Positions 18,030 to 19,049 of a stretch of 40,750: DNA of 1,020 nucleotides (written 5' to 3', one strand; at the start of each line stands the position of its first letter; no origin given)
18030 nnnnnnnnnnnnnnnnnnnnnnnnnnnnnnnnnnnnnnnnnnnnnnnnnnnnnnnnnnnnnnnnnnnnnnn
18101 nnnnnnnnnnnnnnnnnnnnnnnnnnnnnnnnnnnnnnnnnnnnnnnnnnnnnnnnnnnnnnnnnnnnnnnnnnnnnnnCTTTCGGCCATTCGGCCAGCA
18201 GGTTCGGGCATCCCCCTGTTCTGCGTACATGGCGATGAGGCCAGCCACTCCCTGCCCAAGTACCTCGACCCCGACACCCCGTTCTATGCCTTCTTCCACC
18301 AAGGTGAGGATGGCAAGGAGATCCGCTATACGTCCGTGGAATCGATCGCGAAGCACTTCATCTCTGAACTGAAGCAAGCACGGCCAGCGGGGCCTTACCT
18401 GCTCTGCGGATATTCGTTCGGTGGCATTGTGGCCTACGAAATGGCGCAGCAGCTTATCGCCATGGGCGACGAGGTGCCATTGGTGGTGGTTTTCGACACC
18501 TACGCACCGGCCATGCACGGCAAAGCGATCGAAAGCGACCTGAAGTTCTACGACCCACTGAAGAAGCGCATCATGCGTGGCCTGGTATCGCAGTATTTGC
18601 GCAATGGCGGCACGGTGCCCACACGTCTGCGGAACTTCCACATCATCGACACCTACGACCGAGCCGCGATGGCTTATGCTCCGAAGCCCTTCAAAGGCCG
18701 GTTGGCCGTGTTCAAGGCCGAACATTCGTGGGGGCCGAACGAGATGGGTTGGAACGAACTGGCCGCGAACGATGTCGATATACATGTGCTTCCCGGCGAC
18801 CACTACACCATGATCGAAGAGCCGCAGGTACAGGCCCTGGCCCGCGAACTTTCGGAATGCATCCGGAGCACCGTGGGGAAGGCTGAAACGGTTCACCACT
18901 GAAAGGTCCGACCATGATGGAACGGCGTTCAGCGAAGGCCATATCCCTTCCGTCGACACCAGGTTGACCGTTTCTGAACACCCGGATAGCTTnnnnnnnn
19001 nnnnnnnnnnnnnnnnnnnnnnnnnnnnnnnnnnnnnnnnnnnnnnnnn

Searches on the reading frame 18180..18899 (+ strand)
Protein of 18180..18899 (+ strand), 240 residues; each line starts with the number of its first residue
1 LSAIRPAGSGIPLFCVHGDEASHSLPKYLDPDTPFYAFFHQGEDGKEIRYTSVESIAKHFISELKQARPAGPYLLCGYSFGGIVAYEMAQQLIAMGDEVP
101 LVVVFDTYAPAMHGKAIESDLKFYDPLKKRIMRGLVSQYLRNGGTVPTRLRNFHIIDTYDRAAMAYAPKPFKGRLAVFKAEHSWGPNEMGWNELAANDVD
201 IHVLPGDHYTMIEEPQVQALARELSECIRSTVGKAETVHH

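Call 49: search_solved_structures(query=window:18180-18899:+, show_alignments=1, max_evalue=0.00001)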
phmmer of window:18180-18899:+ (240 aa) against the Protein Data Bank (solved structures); distinct sequences matched with E-value up to 0.00001: 33.
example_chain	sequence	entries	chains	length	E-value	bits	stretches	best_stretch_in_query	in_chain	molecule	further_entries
4zxh_A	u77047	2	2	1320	4.6e-15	59.1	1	24-114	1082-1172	ABBFA_003403 | Tyrocidine synthetase 3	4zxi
7crn_A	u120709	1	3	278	3.5e-14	56.2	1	3-131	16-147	Non-ribosomal peptide synthetase 4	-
6ojc_A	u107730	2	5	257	6.2e-14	55.4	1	4-221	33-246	NocB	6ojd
7dxo_A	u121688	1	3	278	9.3e-14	54.8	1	3-131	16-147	Non-ribosomal peptide synthetase 4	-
4z49_A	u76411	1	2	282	1.6e-11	47.5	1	10-100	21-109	Fatty acid synthase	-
7mhd_A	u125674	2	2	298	1.8e-11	47.3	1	10-100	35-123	Fatty acid synthase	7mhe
2px6_A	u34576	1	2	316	2e-11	47.1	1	11-100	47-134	Thioesterase domain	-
3tjm_A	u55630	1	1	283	2.2e-11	47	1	10-100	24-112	Fatty acid synthase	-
1xkt_A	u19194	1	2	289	2.3e-11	47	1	10-100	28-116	fatty acid synthase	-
2roq_A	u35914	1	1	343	2.8e-11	46.7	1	7-240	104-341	Enterobactin synthetase component F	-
3tej_A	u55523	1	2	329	1.3e-10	44.5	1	7-195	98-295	Enterobactin synthase component F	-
8tqv_A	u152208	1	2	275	3.8e-10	43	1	6-108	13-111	Polyketide synthase Pks13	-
5v3w_A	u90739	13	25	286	3.8e-10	43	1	6-108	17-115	Polyketide synthase Pks13 (Termination polyketide synthase) | Polyketide synthase Pks13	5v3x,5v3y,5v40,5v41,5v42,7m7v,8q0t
5v3z_A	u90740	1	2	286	3.8e-10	42.9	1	6-108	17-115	Polyketide synthase Pks13 (Termination polyketide synthase)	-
7vjt_A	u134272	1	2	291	4.1e-10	42.9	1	6-108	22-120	Polyketide synthase Pks13 (Termination polyketide synthase)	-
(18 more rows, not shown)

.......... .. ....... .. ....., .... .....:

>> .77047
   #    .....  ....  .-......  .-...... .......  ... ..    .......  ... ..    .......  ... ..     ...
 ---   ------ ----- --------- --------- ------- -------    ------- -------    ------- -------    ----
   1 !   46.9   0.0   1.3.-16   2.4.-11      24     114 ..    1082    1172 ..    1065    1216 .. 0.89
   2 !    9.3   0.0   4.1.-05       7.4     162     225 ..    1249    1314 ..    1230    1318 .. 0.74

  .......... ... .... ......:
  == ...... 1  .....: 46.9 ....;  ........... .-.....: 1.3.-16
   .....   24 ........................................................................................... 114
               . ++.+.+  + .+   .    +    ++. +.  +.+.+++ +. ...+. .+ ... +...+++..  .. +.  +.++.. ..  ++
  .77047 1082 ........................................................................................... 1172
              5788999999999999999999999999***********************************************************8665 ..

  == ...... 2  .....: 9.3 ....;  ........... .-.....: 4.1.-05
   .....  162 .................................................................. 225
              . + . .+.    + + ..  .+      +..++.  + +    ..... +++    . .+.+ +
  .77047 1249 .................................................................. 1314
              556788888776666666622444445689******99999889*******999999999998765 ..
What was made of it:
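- TE chemistry cannot be read from sequence (call 49).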
